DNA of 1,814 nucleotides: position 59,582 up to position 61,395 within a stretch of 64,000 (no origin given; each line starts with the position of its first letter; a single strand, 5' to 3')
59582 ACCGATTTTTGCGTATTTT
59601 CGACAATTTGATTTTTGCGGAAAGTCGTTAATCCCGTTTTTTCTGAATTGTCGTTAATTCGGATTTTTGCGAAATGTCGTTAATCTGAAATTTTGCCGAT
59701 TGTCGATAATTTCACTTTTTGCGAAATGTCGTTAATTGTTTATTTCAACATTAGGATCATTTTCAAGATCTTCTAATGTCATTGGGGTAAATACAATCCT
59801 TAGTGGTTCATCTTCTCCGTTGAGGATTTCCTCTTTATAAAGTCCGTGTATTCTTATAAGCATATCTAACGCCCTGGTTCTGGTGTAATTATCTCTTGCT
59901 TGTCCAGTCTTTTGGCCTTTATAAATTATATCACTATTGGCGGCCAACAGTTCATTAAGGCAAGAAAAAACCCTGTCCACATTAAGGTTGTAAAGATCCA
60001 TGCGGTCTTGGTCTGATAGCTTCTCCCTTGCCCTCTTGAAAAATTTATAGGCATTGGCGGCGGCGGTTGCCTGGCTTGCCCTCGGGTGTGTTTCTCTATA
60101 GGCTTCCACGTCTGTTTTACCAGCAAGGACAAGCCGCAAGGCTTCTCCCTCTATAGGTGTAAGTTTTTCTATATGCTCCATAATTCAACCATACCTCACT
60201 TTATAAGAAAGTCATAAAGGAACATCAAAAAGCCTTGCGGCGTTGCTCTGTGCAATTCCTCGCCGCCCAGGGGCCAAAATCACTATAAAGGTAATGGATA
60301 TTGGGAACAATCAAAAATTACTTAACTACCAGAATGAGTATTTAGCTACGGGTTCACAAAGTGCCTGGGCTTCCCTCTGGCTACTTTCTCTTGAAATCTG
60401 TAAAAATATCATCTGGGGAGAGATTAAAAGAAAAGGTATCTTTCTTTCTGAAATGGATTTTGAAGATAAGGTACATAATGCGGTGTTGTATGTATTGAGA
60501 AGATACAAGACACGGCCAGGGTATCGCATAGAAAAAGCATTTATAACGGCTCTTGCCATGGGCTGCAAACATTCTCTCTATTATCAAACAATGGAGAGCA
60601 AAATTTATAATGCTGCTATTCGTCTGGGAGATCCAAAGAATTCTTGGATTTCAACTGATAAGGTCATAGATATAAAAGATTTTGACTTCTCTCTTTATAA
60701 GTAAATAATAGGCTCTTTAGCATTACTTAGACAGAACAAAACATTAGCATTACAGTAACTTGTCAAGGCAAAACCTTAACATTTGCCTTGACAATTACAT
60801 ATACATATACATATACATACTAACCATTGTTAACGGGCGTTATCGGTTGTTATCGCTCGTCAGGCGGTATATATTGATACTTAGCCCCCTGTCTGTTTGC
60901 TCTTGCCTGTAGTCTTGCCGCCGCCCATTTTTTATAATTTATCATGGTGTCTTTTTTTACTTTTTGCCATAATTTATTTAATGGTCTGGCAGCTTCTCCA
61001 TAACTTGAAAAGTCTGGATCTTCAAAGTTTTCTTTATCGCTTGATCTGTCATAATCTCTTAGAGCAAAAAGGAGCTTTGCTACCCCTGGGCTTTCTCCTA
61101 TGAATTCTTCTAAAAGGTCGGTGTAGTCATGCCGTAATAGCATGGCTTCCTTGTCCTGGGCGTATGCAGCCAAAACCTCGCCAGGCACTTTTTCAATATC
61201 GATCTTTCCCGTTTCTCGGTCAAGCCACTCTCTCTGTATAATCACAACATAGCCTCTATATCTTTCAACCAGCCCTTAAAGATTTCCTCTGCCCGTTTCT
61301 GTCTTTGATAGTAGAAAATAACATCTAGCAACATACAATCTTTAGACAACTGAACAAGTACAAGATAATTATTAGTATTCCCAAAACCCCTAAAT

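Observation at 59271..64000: Minimal integrase, Xis and orphan-TerS element with no structural genes: candidate phage satellite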

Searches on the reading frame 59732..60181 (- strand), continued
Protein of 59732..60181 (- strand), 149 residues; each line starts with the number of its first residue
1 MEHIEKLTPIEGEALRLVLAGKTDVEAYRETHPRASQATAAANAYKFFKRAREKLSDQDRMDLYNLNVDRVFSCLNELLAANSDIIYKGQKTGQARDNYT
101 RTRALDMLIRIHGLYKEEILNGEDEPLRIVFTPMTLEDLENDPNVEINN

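Call 91: fold_search(model_id=the predicted structure, library=viral)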
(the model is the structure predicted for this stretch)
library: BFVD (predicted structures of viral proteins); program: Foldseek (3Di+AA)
matches with E <= 10: 140; with E <= 0.001: 0
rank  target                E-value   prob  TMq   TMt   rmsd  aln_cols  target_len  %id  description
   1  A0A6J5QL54            2.5e-02  0.91  0.27  0.21  17.8       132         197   23  Terminase small subunit [uncultured Caudovirales phage]
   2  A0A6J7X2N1            4.3e-02  0.85  0.33  0.34  21.8       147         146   22  Terminase small subunit [uncultured Caudovirales phage]
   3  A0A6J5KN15            7.8e-02  0.75  0.29  0.24  14.9       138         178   14  Terminase small subunit [uncultured Caudovirales phage]
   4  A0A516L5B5            1.2e-01  0.47  0.26  0.23  19.5       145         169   21  (no name in the UniProt tables at hand)
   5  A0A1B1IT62            1.3e-01  0.90  0.39  0.32  13.5       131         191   19  (no name in the UniProt tables at hand)
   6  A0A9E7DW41            1.3e-01  0.28  0.24  0.20  19.8       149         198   15  (no name in the UniProt tables at hand)
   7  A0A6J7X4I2            1.8e-01  0.84  0.31  0.18  14.3       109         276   18  Terminase small subunit [uncultured Caudovirales phage]
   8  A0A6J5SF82            2.0e-01  0.69  0.35  0.32  17.4       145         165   18  Terminase small subunit [uncultured Caudovirales phage]
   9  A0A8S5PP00            2.1e-01  0.87  0.33  0.37  13.7       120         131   16  Terminase small subunit [Podoviridae sp. ct8dV2]
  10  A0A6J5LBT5            2.4e-01  0.51  0.31  0.32  18.7       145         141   15  Terminase small subunit [uncultured Caudovirales phage]
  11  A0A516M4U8            2.5e-01  0.60  0.29  0.27  17.7       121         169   17  (no name in the UniProt tables at hand)
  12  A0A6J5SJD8            4.0e-01  0.38  0.28  0.30  13.2       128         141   18  Terminase small subunit [uncultured Caudovirales phage]
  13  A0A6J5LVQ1            4.3e-01  0.18  0.22  0.22  18.5       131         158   17  Terminase small subunit [uncultured Caudovirales phage]
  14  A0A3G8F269            4.7e-01  0.23  0.24  0.21  14.0       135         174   16  (no name in the UniProt tables at hand)
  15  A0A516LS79            5.9e-01  0.11  0.21  0.19  24.9       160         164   12  (no name in the UniProt tables at hand)
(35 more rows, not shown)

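Call 92: search_dna_similar(query=window:59732-60181:-, collection=phages, mode=protein, max_evalue=1, max_rows=15)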
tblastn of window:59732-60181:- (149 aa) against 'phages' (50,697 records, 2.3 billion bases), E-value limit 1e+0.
No match.

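Call 113: find_encoding_contigs(protein=P0004, flank=8000, max_places=4)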
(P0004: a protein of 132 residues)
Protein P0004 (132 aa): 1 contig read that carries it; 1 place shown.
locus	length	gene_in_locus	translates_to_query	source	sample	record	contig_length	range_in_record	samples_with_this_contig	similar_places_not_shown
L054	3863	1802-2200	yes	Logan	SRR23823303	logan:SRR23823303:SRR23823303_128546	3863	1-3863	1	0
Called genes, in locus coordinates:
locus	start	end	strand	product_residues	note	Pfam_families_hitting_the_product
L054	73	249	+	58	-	-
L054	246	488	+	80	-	-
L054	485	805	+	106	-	-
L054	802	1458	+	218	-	PF01764:Lipase_3 (weak)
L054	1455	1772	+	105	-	-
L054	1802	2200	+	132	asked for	-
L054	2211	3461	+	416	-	PF04466:Terminase_3, PF17288:Terminase_3C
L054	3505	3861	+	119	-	?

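Call 119: find_encoding_contigs(protein=P0003, flank=8000, max_places=5)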
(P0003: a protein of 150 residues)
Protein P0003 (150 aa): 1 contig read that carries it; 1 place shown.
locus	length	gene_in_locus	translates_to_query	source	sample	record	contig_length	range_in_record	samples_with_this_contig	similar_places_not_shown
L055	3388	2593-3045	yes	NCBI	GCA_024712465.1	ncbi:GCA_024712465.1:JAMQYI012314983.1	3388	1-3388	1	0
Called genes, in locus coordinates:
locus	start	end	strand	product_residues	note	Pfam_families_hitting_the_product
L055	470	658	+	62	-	PF12728:HTH_17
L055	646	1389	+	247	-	-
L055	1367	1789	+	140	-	-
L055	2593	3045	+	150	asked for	-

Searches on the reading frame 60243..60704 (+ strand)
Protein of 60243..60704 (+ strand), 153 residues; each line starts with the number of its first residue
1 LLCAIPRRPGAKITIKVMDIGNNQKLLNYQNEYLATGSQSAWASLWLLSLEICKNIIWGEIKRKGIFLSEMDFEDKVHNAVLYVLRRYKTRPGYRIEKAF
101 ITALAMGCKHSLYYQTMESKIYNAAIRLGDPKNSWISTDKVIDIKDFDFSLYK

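Call 6: search_protein_families(library=pfam, proteins=[window:60243-60704:+], max_evalue=1)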
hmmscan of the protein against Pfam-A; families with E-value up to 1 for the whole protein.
window:60243-60704:+ (153 aa): 1 family
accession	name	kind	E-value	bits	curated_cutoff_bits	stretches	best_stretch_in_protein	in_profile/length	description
PF21290.4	UBA_BIRC2-3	-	0.25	11.9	27.2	1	102-122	11-31/53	BIRC2/3-like, UBA domain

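Call 7: search_protein_families(library=phrogs, proteins=[window:60243-60704:+], max_evalue=0.1)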
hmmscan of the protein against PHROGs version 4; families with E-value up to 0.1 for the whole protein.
window:60243-60704:+ (153 aa): 1 family
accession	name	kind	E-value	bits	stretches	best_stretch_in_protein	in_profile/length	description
phrog_35600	-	unknown function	0.027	15.6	1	54-89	16-49/89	-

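Call 8: search_protein_families(library=ncbifam, proteins=[window:60243-60704:+], max_evalue=0.1)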
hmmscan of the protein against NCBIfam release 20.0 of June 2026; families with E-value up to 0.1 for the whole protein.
window:60243-60704:+ (153 aa): 0 families

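Call 26: search_protein_families(library=padloc, proteins=[window:60243-60704:+], max_evalue=0.1)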
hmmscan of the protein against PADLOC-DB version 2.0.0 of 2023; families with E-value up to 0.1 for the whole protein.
window:60243-60704:+ (153 aa): 0 families

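Call 86: search_solved_structures(query=A7, max_evalue=10)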
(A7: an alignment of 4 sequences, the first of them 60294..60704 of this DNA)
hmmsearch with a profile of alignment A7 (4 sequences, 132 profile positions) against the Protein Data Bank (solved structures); distinct sequences matched with E-value up to 10: 2.
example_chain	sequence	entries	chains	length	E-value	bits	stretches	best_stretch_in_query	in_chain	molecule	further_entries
9nw3_2A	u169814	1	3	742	0.19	14.6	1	7-62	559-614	TLP1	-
7uoo_W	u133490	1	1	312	1.4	11.8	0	81-112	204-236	Ribosome assembly factor MRT4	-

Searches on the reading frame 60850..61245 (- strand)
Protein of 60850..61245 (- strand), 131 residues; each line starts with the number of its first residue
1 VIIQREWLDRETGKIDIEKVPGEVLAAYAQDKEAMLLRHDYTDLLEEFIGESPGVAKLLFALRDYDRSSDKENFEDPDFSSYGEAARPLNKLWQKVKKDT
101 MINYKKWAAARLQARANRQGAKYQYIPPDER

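Call 6: search_protein_families(library=pfam, proteins=[window:60850-61245:-], max_evalue=1)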
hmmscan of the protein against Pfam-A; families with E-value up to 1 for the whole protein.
window:60850-61245:- (131 aa): 0 families

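Call 7: search_protein_families(library=phrogs, proteins=[window:60850-61245:-], max_evalue=0.1)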
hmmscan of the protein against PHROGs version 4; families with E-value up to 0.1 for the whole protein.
window:60850-61245:- (131 aa): 1 family
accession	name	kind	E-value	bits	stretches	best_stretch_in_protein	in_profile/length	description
phrog_1507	-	unknown function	0.076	14.1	0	70-108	70-109/114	-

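Call 8: search_protein_families(library=ncbifam, proteins=[window:60850-61245:-], max_evalue=0.1)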
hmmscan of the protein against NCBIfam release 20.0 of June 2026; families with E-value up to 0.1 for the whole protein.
window:60850-61245:- (131 aa): 0 families

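Call 26: search_protein_families(library=padloc, proteins=[window:60850-61245:-], max_evalue=0.1)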
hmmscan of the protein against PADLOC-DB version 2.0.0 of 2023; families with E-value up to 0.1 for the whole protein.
window:60850-61245:- (131 aa): 0 families

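Call 110: search_solved_structures(query=A9, max_evalue=10)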
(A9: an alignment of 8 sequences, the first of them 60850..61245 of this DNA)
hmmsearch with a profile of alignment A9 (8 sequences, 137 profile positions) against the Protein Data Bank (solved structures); distinct sequences matched with E-value up to 10: 1.
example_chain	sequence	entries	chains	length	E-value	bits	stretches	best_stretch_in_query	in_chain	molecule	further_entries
4hfv_A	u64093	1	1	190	0.34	13.9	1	9-85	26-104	Uncharacterized protein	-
